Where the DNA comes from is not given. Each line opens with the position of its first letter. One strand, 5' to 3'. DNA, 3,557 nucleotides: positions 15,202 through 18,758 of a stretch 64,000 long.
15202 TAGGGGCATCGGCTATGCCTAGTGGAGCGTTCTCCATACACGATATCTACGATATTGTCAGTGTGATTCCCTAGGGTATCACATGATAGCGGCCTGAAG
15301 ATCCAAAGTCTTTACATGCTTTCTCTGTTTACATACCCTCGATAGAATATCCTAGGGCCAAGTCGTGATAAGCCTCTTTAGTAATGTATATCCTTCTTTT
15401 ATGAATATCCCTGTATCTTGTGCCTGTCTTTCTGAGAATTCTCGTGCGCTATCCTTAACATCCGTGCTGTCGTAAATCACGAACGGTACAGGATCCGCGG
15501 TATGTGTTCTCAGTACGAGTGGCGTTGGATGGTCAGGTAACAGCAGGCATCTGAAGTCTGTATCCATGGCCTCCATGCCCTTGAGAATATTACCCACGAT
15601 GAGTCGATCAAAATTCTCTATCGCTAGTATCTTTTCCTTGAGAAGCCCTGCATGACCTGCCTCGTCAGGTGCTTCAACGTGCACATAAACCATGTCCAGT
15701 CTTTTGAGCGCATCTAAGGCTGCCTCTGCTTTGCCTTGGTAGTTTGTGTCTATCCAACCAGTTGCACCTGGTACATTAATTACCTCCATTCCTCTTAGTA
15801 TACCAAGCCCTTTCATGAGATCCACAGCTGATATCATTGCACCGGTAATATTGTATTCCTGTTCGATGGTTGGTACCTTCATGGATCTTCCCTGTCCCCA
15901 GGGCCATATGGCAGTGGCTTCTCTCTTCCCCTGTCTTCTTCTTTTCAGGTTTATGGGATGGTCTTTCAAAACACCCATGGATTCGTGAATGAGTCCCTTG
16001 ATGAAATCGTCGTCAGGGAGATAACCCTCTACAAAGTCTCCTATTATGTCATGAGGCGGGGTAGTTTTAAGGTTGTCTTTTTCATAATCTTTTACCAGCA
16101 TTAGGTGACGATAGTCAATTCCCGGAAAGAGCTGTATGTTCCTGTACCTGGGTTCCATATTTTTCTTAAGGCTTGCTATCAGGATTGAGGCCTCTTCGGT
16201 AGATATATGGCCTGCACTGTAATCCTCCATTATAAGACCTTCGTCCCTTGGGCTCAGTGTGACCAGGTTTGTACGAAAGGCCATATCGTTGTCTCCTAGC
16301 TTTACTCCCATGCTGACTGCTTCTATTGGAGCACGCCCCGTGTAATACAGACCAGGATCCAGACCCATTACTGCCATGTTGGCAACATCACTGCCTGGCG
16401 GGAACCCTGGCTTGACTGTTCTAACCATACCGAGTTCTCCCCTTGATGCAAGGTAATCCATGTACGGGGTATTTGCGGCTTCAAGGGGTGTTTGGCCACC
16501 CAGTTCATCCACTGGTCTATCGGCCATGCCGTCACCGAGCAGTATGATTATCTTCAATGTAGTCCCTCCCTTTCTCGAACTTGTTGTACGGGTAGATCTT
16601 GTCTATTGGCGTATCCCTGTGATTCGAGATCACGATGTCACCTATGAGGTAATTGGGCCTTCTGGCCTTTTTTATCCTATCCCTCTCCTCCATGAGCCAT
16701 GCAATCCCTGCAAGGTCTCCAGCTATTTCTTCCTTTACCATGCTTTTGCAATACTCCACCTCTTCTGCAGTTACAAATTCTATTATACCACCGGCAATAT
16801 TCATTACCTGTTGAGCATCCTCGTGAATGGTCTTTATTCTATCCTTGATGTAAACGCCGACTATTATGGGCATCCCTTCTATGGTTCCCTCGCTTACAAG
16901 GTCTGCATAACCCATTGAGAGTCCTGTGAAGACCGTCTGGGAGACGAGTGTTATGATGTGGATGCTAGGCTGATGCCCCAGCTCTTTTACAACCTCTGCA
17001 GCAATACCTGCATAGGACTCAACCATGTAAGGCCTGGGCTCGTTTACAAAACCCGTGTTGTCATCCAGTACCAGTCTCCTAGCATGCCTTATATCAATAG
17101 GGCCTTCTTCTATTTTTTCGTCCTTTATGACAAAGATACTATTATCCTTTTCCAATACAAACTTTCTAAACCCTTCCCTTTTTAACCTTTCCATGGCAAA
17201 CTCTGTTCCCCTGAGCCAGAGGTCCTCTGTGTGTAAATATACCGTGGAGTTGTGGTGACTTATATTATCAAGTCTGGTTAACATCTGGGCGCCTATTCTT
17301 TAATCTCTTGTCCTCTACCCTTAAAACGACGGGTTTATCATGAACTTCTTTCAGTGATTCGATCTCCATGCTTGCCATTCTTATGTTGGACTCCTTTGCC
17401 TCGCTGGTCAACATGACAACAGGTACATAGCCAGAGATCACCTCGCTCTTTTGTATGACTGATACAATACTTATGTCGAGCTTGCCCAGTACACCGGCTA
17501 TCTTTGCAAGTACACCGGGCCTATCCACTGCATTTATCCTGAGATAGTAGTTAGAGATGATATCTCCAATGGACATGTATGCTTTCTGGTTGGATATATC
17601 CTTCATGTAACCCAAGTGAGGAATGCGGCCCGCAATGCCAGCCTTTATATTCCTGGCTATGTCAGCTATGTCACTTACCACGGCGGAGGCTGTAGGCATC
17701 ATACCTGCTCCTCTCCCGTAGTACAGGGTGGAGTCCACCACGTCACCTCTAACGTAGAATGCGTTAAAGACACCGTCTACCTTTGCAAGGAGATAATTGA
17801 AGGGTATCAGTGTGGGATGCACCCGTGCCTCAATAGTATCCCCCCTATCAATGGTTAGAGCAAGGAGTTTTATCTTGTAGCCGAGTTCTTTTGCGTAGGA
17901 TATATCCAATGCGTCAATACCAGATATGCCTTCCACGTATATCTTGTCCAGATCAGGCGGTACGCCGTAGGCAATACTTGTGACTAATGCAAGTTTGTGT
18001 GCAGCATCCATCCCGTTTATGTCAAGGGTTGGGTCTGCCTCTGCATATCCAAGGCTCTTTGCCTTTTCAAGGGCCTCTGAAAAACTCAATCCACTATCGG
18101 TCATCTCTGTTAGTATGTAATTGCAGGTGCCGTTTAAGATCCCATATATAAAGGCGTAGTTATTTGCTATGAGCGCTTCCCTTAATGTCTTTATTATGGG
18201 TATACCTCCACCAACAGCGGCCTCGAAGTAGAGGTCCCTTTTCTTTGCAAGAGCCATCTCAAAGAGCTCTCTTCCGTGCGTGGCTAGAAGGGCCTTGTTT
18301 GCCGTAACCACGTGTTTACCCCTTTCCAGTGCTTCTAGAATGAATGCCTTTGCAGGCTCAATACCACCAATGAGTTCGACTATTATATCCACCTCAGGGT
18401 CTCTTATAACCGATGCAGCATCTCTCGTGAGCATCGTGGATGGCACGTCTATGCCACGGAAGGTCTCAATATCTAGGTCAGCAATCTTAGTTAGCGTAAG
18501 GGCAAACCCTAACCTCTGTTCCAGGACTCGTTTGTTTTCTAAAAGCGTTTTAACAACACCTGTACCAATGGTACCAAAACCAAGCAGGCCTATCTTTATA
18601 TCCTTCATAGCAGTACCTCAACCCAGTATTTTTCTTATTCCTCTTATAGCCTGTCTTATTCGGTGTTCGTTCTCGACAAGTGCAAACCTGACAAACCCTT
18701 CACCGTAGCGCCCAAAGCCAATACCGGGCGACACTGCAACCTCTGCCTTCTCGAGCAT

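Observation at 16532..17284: Catalytically dead threonine-synthase homolog occupying the thrC slot of a hom-X-apgM operon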

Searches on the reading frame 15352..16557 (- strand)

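Call 3: search_protein_families(library=pfam, proteins=[window:15352-16557:-], max_evalue=1)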
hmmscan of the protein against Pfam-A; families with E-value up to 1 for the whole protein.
window:15352-16557:- (401 aa): 3 families
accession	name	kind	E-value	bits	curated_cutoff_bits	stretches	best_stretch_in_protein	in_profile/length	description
PF10143.14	PhosphMutase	-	1.9e-53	181.3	21.5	1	37-203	1-170/170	2,3-bisphosphoglycerate-independent phosphoglycerate mutase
PF01676.23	Metalloenzyme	-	4.6e-42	144.7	24.3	1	1-373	1-228/252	Metalloenzyme superfamily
PF01663.27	Phosphodiest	-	0.069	13.2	23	1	198-328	89-202/342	Type I phosphodiesterase / nucleotide pyrophosphatase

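Call 4: search_protein_families(library=ncbifam, proteins=[window:15352-16557:-], max_evalue=1)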
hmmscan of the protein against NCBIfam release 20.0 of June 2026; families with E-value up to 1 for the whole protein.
window:15352-16557:- (401 aa): 8 families
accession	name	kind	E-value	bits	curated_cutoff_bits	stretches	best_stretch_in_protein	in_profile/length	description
NF003242.0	PRK04200.1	equivalog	5.7e-160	532.5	426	1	1-398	1-394/395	cofactor-independent phosphoglycerate mutase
TIGR02535.1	hyp_Hser_kinase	hypoth_equivalog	3.4e-159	529.9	446.3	1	1-397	1-396/397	proposed homoserine kinase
TIGR00306.2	apgM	subfamily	1.2e-151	505.3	320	1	2-396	1-402/403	2,3-bisphosphoglycerate-independent phosphoglycerate mutase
NF003104.0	PRK04024.1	equivalog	1.3e-89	300.8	489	1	1-387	3-391/412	2,3-bisphosphoglycerate-independent phosphoglycerate mutase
NF038358.1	phophono_PhpG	equivalog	4.4e-67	226.6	545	2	186-397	208-416/417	CMP-5'-phosphonoformate--3-phosphoglycerate phosphonoformyl transferase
NF003160.0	PRK04135.1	equivalog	3.3e-51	174.2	468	1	2-393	17-388/403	2,3-bisphosphoglycerate-independent phosphoglycerate mutase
TIGR01307.1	pgm_bpd_ind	equivalog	0.00013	20.5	330.65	1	280-368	376-471/504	2,3-bisphosphoglycerate-independent phosphoglycerate mutase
TIGR00162.1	TIGR00162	hypoth_equivalog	0.072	12.4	200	1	238-321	164-244/260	proteasome assembly chaperone family protein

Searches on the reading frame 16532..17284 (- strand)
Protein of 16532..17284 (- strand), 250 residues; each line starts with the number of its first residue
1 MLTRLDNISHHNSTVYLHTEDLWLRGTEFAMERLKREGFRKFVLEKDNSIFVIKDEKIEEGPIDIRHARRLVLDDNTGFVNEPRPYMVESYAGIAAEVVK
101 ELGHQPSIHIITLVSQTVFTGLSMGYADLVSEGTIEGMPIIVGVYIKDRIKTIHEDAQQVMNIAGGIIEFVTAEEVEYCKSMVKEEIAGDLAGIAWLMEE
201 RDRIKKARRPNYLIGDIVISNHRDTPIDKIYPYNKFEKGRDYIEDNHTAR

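Call 3: search_protein_families(library=pfam, proteins=[window:16532-17284:-], max_evalue=1)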
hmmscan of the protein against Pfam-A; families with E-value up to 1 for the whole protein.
window:16532-17284:- (250 aa): 1 family
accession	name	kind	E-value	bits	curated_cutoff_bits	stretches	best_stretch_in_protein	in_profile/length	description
PF00291.31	PALP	-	0.0052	16.6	35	1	66-144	116-190/295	Pyridoxal-phosphate dependent enzyme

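Call 4: search_protein_families(library=ncbifam, proteins=[window:16532-17284:-], max_evalue=1)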
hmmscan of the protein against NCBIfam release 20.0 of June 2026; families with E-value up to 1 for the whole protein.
window:16532-17284:- (250 aa): 3 families
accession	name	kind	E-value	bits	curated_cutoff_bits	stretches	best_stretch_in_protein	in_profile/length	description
NF004996.0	PRK06381.1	equivalog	3.3e-08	32.9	266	1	72-147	135-208/319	threonine synthase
NF006205.0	PRK08329.1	equivalog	8.3e-05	21.7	358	1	79-167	182-265/347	threonine synthase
NF005035.0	PRK06450.1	equivalog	0.0013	17.7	301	1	85-147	174-237/338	threonine synthase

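Call 5: find_homologous_proteins(query=window:16532-17284:-)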
Query window:16532-17284:- (250 aa): 2 proteins with E <= 0.001 among 365 candidates.
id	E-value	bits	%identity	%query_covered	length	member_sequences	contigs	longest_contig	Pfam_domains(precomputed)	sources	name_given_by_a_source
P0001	4.5e-163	559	100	100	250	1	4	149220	-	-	-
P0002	2.7e-125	435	75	100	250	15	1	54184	-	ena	-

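Call 7: find_encoding_contigs(protein=P0002, flank=6000)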
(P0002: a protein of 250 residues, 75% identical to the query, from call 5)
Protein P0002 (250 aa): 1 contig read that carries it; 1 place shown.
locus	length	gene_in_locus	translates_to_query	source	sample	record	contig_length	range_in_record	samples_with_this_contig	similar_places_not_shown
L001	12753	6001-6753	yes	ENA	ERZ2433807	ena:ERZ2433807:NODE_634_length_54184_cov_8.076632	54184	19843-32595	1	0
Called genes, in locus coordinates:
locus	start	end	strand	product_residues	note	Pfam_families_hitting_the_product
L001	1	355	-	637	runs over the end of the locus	PF12633:Adenyl_cycl_N, PF18765:Polbeta (weak), PF01295:Adenylate_cycl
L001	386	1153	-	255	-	PF01790:LGT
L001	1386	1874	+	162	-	PF00149:Metallophos (faint), PF12850:Metallophos_2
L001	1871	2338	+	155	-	PF04677:CwfJ_C_1 (weak), PF11969:DcpS_C (weak), PF01230:HIT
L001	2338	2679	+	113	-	PF06305:LapA_dom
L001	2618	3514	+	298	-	PF04055:Radical_SAM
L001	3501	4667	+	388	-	PF00155:Aminotran_1_2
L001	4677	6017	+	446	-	PF03447:NAD_binding_3, PF00742:Homoserine_dh, PF01842:ACT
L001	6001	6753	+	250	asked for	-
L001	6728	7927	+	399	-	PF01676:Metalloenzyme, PF10143:PhosphMutase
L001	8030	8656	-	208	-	PF00702:Hydrolase, PF03031:NIF (faint), PF13419:HAD_2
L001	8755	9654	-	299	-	PF08668:HDOD, PF01966:HD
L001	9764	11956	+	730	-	PF02190:LON_substr_bdg, PF07728:AAA_5, PF00004:AAA, PF22667:Lon_lid, PF05362:Lon_C, PF13541:ChlI (weak)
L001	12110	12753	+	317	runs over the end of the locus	PF08668:HDOD, PF01966:HD (weak)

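Call 13: search_solved_structures(query=window:16532-17284:-, max_evalue=10, show_alignments=3)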
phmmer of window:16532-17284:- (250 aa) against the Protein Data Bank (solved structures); distinct sequences matched with E-value up to 10: 5.
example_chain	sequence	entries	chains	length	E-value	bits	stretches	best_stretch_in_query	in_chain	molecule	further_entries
1uim_A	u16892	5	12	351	0.0098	18.9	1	70-143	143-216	Threonine Synthase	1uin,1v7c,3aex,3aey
2d1f_A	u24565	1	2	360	0.059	16.3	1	67-145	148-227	Threonine synthase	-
2zsj_A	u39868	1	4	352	0.22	14.4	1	77-144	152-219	Threonine synthase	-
2j67_A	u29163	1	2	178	1.2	12.1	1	9-58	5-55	TOLL LIKE RECEPTOR 10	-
7r81_c1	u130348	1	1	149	1.3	11.9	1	118-171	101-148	60S ribosomal protein L28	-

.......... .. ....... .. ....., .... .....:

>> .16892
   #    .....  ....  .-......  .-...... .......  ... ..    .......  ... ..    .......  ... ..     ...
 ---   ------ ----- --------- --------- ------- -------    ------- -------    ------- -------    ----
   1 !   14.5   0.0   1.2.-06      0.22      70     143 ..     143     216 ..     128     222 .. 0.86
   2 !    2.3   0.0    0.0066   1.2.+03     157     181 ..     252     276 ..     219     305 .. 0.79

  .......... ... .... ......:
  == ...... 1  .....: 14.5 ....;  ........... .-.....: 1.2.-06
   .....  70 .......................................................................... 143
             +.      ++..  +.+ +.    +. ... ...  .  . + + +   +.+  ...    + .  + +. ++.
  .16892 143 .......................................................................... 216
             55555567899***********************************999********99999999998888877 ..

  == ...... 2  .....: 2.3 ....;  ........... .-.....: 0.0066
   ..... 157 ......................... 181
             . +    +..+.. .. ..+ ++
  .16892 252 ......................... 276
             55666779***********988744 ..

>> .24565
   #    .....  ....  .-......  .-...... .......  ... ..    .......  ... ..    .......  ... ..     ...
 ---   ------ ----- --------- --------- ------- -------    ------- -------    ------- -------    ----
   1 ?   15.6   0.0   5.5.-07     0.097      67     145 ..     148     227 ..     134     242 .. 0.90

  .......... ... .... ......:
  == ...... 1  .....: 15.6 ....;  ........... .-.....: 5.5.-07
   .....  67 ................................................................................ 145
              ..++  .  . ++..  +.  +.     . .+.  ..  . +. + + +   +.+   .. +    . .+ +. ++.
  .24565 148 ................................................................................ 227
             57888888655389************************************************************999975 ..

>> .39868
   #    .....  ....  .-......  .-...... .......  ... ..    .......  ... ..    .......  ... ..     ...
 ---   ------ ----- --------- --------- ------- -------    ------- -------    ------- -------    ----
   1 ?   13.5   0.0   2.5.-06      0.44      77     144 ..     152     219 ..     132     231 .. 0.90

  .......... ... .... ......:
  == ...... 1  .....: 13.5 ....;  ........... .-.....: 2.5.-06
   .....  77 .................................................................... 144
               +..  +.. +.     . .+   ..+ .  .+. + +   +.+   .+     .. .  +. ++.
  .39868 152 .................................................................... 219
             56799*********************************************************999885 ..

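Call 15: search_protein_representatives(protein=window:16532-17284:-)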
Query: 250 residues. Proteins with E-value up to 0.001 (for the whole library): 3; up to 1e-10: 2; up to 1e-30: 1. The best 3 are listed.
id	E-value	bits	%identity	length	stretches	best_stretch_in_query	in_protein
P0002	8.5e-126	435.0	75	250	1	1-250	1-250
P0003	4.7e-28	114.9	-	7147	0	-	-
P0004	7.9e-06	42.2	38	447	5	188-222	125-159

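Call 21: predict_structure(protein=window:16532-17284:-)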
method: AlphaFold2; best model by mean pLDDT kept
length: 250 residues; sequences in the alignment: 1
mean_pLDDT: 41.7   pTM: 0.41
mean pLDDT of the five models: 41.7, 33.4, 31.9, 27.6, 27.1
residues with pLDDT >= 90: 0; 70-90: 3; 50-70: 76; < 50: 171
segments of 3 or more residues with pLDDT < 50: 1-90, 107-112, 135-171, 213-218, 223-250
pLDDT, mean of each block of 10 residues (from residue 1): 29 28 32 40 30 31 28 26 33 57 58 53 55 47 30 26 33 60 64 59 59 47 43 35 38
secondary structure, 60 per line:
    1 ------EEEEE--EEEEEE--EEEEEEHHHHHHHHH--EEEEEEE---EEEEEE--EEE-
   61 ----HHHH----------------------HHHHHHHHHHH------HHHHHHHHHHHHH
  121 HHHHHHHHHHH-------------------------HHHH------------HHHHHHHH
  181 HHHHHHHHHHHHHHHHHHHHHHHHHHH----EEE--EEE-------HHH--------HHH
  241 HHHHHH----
elements in order: E7-11 E14-19 E22-27 H28-36 E39-45 E49-54 E57-59 H65-68 H91-101 H108-131 H157-160 H173-207 E212-214 E217-219 H238-246

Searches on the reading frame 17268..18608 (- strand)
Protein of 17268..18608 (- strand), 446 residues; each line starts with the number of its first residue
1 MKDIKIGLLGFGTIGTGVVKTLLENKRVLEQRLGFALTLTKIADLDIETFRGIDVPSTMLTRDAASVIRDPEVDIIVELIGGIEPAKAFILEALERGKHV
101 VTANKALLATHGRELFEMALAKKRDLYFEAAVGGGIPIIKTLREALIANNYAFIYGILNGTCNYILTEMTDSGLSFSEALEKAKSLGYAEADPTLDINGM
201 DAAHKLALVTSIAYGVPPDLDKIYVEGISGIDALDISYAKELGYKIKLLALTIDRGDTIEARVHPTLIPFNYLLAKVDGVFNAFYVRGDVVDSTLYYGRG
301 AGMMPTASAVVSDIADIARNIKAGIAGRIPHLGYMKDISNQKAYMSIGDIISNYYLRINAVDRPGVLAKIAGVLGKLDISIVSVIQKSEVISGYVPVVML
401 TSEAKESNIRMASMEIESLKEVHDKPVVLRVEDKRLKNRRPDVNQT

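Call 3: search_protein_families(library=pfam, proteins=[window:17268-18608:-], max_evalue=1)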
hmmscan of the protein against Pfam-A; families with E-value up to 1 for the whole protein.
window:17268-18608:- (446 aa): 8 families
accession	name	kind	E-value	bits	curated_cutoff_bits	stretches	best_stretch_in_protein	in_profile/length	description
PF00742.24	Homoserine_dh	-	1.6e-61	207.6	22.9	1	137-314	1-172/173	Homoserine dehydrogenase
PF03447.22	NAD_binding_3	-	8.2e-21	75.3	24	1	10-129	1-116/116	Homoserine dehydrogenase, NAD binding domain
PF01842.31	ACT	-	4.8e-09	36.3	27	1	354-403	1-51/66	ACT domain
PF13291.12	ACT_4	-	0.0026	18.9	27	1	356-389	9-42/80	ACT domain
PF03435.24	Sacchrp_dh_NADP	-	0.04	14.7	25.1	1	6-105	1-100/129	Saccharopine dehydrogenase NADP binding domain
PF01408.29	GFO_IDH_MocA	-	0.047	14.8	24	1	4-102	1-91/120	Oxidoreductase family, NAD-binding Rossmann fold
PF02670.22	DXP_reductoisom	-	0.089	13.9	21.7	1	62-110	80-127/129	1-deoxy-D-xylulose 5-phosphate reductoisomerase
PF22629.2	ACT_AHAS_ss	-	0.25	12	27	1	357-422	2-65/67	AHAS small subunit-like ACT domain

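Call 4: search_protein_families(library=ncbifam, proteins=[window:17268-18608:-], max_evalue=1)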
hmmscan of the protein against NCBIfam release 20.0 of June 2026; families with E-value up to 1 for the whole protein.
window:17268-18608:- (446 aa): 16 families
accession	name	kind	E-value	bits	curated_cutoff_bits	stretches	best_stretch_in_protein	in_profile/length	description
NF004976.0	PRK06349.1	subfamily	8.8e-160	532.5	205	1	1-434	2-429/430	homoserine dehydrogenase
NF004912.0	PRK06270.1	equivalog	5.9e-81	272.5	373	1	1-322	1-341/343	homoserine dehydrogenase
NF006235.0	PRK08374.1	equivalog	5e-53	180.3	451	2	66-320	85-331/336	homoserine dehydrogenase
NF005290.0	PRK06813.1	equivalog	3.2e-37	128.3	286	1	82-320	100-339/346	homoserine dehydrogenase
NF005002.0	PRK06392.1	equivalog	9.4e-30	103.7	296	1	1-314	1-321/329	homoserine dehydrogenase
NF006959.0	PRK09436.1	equivalog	5e-24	84.4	726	1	3-226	465-702/819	bifunctional aspartate kinase/homoserine dehydrogenase I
NF007003.0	PRK09466.1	subfamily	4.5e-17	61.7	582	1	2-228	457-698/810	bifunctional aspartate kinase/homoserine dehydrogenase II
NF006352.0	PRK08577.1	equivalog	6e-06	26.3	140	1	355-423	58-127/136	hypothetical protein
NF005107.0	PRK06545.1-5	equivalog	0.0037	16.3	414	1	340-403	282-347/367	prephenate dehydrogenase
NF009830.0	PRK13304.1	equivalog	0.004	16.7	267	1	4-147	2-137/265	aspartate dehydrogenase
NF001220.0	PRK00194.1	equivalog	0.0047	17.3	74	1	361-419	11-68/90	ACT domain-containing protein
NF058563.1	BT_2159_fam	equivalog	0.02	13.9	650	1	4-124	1-112/350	disaccharide 3-dehydrogenase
NF008607.0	PRK11579.1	subfamily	0.02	13.9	330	1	3-104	4-95/346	oxidoreductase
TIGR01327.1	PGDH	equivalog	0.021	13.6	454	1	351-410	449-508/525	phosphoglycerate dehydrogenase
NF005104.0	PRK06545.1-1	equivalog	0.036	13.2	713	1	310-408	250-348/366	prephenate dehydrogenase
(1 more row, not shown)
